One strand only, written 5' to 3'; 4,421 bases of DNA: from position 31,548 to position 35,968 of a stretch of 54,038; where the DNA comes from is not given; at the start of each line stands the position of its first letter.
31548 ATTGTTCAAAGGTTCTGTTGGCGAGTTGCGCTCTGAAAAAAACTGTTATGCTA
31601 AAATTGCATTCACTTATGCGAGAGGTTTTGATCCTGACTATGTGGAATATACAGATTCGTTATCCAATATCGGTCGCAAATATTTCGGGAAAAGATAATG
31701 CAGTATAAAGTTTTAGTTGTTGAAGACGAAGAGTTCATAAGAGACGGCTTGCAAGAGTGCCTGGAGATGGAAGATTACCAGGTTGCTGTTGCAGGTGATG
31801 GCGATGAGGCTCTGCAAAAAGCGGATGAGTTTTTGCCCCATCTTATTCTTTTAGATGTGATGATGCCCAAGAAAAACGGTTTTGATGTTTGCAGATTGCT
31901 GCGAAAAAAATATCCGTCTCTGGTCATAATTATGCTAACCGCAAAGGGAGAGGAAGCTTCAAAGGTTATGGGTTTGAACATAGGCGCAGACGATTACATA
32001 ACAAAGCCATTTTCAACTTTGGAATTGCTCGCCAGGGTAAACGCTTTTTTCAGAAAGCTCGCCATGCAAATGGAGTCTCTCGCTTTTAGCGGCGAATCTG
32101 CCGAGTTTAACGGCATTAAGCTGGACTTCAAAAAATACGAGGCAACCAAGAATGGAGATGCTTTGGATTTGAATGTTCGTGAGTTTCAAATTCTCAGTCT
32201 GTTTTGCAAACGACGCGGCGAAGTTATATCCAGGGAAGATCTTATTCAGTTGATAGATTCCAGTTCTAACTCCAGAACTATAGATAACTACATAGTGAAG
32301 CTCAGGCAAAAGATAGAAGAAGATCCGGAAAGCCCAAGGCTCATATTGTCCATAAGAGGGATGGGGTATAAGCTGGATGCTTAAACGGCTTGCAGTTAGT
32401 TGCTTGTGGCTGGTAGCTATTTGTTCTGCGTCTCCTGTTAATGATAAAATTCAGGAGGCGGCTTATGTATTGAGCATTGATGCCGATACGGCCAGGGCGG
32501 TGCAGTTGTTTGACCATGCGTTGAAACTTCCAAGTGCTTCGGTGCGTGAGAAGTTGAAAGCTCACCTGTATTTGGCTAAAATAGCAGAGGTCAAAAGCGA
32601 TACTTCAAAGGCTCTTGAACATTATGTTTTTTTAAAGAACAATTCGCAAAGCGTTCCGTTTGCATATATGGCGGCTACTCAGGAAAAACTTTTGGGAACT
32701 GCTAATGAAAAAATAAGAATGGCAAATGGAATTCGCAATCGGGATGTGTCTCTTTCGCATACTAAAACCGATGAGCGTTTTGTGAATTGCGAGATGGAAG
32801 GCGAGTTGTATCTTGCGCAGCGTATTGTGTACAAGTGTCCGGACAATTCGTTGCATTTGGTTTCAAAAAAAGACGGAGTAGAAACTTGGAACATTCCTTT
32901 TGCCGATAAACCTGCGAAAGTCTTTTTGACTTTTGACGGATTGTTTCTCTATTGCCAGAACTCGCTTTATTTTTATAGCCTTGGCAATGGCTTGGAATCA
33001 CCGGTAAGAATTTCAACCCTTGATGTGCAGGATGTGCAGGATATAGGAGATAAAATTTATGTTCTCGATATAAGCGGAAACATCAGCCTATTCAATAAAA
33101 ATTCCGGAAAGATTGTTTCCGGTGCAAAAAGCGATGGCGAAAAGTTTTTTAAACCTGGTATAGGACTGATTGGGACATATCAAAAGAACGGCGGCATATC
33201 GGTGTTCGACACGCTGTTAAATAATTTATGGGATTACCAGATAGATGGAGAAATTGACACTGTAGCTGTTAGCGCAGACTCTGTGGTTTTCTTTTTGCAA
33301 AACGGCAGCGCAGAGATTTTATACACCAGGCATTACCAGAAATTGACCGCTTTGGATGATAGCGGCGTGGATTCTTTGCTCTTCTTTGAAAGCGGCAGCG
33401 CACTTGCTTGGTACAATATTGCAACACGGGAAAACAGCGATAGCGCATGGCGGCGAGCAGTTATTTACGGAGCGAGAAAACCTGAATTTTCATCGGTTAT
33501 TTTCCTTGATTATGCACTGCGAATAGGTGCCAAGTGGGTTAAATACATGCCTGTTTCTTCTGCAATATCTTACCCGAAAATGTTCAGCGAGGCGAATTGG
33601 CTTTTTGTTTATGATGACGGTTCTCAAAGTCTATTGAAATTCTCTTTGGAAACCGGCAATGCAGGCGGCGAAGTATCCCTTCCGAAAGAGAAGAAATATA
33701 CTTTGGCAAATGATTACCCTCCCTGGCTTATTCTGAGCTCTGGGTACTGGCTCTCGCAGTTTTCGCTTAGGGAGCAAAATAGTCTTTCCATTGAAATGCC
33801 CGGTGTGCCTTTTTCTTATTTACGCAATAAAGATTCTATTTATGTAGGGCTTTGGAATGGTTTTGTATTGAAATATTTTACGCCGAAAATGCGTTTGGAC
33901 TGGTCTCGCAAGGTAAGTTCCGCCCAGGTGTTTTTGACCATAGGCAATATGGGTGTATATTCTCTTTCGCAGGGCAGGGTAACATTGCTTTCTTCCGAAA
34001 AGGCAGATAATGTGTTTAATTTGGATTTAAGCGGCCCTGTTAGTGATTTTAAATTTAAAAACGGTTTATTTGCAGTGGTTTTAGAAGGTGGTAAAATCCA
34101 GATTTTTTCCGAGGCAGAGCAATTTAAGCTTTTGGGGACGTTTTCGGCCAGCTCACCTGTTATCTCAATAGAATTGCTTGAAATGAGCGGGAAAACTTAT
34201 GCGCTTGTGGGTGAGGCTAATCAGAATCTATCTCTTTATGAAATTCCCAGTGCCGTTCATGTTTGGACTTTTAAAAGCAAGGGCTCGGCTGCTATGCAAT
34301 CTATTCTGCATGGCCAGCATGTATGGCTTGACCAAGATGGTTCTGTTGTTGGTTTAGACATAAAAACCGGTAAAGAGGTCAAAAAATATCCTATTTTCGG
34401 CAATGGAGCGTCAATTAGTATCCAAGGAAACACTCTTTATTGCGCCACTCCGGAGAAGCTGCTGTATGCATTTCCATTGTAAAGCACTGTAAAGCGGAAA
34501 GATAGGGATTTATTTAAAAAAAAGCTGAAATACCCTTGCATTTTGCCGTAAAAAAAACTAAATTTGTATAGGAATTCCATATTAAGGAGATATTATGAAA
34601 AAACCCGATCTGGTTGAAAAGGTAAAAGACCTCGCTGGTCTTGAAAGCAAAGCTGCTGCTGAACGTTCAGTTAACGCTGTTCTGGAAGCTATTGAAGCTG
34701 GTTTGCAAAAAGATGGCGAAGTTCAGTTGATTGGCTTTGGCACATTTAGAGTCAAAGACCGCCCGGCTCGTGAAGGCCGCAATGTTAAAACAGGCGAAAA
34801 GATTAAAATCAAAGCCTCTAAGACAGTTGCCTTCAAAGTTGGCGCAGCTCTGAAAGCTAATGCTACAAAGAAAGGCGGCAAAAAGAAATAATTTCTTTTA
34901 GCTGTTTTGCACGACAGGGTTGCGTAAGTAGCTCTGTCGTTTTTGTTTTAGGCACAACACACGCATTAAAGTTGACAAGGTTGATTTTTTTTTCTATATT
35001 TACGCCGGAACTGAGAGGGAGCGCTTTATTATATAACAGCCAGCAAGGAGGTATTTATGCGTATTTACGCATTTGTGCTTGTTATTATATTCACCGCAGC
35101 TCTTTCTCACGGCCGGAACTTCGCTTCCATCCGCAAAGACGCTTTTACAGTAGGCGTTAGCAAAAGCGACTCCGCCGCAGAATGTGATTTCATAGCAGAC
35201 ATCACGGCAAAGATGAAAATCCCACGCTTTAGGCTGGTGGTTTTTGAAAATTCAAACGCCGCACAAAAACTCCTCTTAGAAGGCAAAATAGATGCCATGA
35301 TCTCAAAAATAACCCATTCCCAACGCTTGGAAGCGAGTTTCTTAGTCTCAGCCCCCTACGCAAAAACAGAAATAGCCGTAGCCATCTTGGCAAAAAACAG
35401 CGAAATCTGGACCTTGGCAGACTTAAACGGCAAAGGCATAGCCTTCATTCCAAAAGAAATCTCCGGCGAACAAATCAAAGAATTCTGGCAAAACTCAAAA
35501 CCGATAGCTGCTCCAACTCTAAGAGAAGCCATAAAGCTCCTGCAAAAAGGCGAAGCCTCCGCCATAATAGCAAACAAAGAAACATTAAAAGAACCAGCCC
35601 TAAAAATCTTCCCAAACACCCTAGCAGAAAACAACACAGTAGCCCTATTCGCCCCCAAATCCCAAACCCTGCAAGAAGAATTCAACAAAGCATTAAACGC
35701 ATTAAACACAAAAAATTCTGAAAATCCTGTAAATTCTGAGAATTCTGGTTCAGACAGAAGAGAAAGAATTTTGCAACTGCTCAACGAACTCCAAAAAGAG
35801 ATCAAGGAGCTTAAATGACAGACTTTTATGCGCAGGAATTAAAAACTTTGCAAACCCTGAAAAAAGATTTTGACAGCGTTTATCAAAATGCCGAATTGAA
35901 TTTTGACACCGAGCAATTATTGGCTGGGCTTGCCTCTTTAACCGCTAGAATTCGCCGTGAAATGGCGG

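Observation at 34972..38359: Orphan, shortened TssF/TssG-like baseplate-wedge pair in an operon with a periplasmic SBP-like protein and an FGE/GldK-like protein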

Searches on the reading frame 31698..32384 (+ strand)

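Call 8: search_protein_families(library=pfam, proteins=[window:31698-32384:+], max_evalue=0.001)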
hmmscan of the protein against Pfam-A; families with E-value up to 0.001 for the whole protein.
window:31698-32384:+ (228 aa): 2 families
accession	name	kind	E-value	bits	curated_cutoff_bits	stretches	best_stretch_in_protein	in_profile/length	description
PF00072.30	Response_reg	-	4.2e-31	107.8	30.2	1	5-114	1-110/111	Response regulator receiver domain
PF00486.34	Trans_reg_C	-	8.5e-19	67.9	26.2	1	154-226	2-77/77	Transcriptional regulatory protein, C terminal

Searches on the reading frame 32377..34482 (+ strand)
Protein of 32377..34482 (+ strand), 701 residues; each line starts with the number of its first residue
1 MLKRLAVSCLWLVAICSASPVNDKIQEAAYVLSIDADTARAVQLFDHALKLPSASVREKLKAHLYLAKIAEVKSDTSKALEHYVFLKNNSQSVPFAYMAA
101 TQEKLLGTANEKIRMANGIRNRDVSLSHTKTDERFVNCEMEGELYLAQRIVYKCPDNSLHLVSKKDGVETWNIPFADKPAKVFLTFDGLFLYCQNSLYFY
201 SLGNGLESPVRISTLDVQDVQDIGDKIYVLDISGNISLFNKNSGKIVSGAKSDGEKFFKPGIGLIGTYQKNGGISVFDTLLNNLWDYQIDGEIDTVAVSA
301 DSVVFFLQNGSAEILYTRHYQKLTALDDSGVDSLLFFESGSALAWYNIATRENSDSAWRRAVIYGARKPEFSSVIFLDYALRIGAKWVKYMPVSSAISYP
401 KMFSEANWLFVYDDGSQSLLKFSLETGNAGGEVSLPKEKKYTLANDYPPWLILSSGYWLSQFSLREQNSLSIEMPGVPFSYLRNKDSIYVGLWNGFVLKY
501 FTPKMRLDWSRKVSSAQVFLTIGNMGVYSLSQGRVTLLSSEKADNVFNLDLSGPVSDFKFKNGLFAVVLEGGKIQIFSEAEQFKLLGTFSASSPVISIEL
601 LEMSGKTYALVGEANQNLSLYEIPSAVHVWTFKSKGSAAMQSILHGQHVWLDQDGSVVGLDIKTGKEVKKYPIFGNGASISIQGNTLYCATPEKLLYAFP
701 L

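Call 3: search_protein_families(library=pfam, proteins=[window:32377-34482:+], max_evalue=1)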
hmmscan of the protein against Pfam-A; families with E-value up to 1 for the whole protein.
window:32377-34482:+ (701 aa): 3 families
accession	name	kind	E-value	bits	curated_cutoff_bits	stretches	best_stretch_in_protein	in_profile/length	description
PF13360.13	PQQ_2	-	6.8e-05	23.1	27.6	1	588-673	58-146/233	Outer membrane protein assembly factor BamB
PF13570.13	Beta-prop_ACSF4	-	0.00046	20.1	133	1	605-698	60-159/329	Beta-alanine-activating enzyme, beta-propeller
PF20741.3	GKRP-like_C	-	0.28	12.2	27.7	1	40-121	17-98/100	C-terminal lid domain of glucokinase regulatory protein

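Call 4: search_protein_families(library=ncbifam, proteins=[window:32377-34482:+], max_evalue=1)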
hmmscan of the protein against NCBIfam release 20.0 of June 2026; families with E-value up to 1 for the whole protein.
window:32377-34482:+ (701 aa): 3 families
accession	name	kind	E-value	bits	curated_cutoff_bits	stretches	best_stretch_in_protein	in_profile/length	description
TIGR03300.1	assembly_YfgL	equivalog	1.8e-05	23.6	285.2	1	223-259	319-355/377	outer membrane protein assembly factor BamB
NF010342.0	PRK13768.1-5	equivalog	0.068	13.1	414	0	278-304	15-41/255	GTPase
NF053615.1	SerThrKinAfsKStmc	equivalog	0.085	11.4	1300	0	639-679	567-606/809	protein serine/threonine kinase AfsK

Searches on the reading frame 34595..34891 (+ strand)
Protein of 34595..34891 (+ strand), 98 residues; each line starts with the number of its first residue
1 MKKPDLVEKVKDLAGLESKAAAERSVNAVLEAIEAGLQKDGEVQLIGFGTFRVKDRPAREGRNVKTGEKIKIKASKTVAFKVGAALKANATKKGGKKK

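Call 3: search_protein_families(library=pfam, proteins=[window:34595-34891:+], max_evalue=1)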
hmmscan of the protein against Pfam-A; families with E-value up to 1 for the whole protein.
window:34595-34891:+ (98 aa): 4 families
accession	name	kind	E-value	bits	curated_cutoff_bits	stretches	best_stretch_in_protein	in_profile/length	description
PF00216.26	Bac_DNA_binding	-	9.1e-28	96.8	22.4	1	1-88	1-87/90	Bacterial DNA-binding protein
PF10025.14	DUF2267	-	0.0045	17.7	29.8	1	6-44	4-42/122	Uncharacterized conserved protein (DUF2267)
PF18175.6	HU-CCDC81_bac_2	-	0.016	15.5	35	1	20-54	16-50/70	CCDC81-like prokaryotic HU domain 2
PF18291.6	HU-HIG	-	0.039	14.4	26.2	1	19-92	49-120/125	HU domain fused to wHTH, Ig, or Glycine-rich motif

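Call 4: search_protein_families(library=ncbifam, proteins=[window:34595-34891:+], max_evalue=1)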
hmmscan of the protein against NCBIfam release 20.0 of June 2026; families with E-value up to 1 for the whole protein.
window:34595-34891:+ (98 aa): 8 families
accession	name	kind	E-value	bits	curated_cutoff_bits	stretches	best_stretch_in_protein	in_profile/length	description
NF001401.0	PRK00285.1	equivalog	1e-20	73.8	111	1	2-95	7-99/103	integration host factor subunit alpha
NF007945.0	PRK10664.1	equivalog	2.5e-20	72.8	157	1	1-88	1-87/90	nucleoid-associated protein HU-beta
TIGR00987.1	himA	equivalog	1.1e-17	64.2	120.25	1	3-93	4-93/96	integration host factor subunit alpha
NF008023.0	PRK10753.1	equivalog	2.8e-17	62.9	162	1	1-88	1-87/90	nucleoid-associated protein HU-alpha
NF001222.0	PRK00199.1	equivalog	3.1e-17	62.6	115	1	1-90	1-90/95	integration host factor subunit beta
TIGR00988.1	hip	equivalog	3.7e-14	52.8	119.95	1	1-90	1-90/94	integration host factor subunit beta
NF033682.1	retention_LapA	subfamily_domain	0.014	15.6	50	0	10-37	73-100/145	retention module-containing protein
NF033752.1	linaridin_CypA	subfamily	0.059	13.8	35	1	21-42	5-26/52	cypemycin family RiPP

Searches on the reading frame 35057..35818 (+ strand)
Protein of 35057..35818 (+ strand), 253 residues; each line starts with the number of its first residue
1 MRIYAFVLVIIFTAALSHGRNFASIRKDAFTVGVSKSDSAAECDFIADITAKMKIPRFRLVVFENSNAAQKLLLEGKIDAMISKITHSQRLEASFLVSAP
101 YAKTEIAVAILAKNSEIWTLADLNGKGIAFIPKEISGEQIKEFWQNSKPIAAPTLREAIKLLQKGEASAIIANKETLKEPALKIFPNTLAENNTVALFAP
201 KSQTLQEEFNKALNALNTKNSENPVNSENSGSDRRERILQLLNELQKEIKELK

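Call 3: search_protein_families(library=pfam, proteins=[window:35057-35818:+], max_evalue=1)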
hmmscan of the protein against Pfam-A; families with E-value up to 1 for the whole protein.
window:35057-35818:+ (253 aa): 3 families
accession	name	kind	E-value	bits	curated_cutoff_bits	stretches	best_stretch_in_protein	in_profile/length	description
PF00497.25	SBP_bac_3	-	3.2e-08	33.8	26.4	1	43-219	26-119/132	Bacterial extracellular solute-binding proteins, family 3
PF09084.16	NMT1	-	0.0086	16.4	20.5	1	65-146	30-114/216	NMT1/THI5 like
PF12974.12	Phosphonate-bd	-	0.061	13.1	27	1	46-141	20-122/242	ABC transporter, phosphonate, periplasmic substrate-binding protein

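Call 4: search_protein_families(library=ncbifam, proteins=[window:35057-35818:+], max_evalue=1)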
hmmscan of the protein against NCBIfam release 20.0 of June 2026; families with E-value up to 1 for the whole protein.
window:35057-35818:+ (253 aa): 6 families
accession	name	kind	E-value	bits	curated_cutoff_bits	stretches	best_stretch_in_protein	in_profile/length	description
TIGR04262.1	orph_peri_GRRM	subfamily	1.6e-05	24.4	190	1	59-178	48-164/257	extracellular substrate binding-like orphan protein GrrP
TIGR01096.1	3A0103s03R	subfamily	3e-05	23.7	256.35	1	44-216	52-236/250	lysine/arginine/ornithine ABC transporter substrate-binding protein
NF007029.0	PRK09495.1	equivalog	0.005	16.7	303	1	77-174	83-180/248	glutamine ABC transporter substrate-binding protein GlnH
NF008885.0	PRK11917.1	equivalog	0.013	15.1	373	1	65-130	89-153/259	bifunctional adhesin/ABC transporter aspartate/glutamate-binding protein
NF008112.0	PRK10859.1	equivalog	0.054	11.9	354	1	59-148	83-172/483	membrane-bound lytic murein transglycosylase MltF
NF008426.0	PRK11260.1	equivalog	0.07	12.4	312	1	76-128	99-152/266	cystine ABC transporter substrate-binding protein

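Call 26: search_protein_families(library=padloc, proteins=[window:35057-35818:+], max_evalue=0.1)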
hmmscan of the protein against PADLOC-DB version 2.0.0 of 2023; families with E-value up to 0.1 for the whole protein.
window:35057-35818:+ (253 aa): 0 families
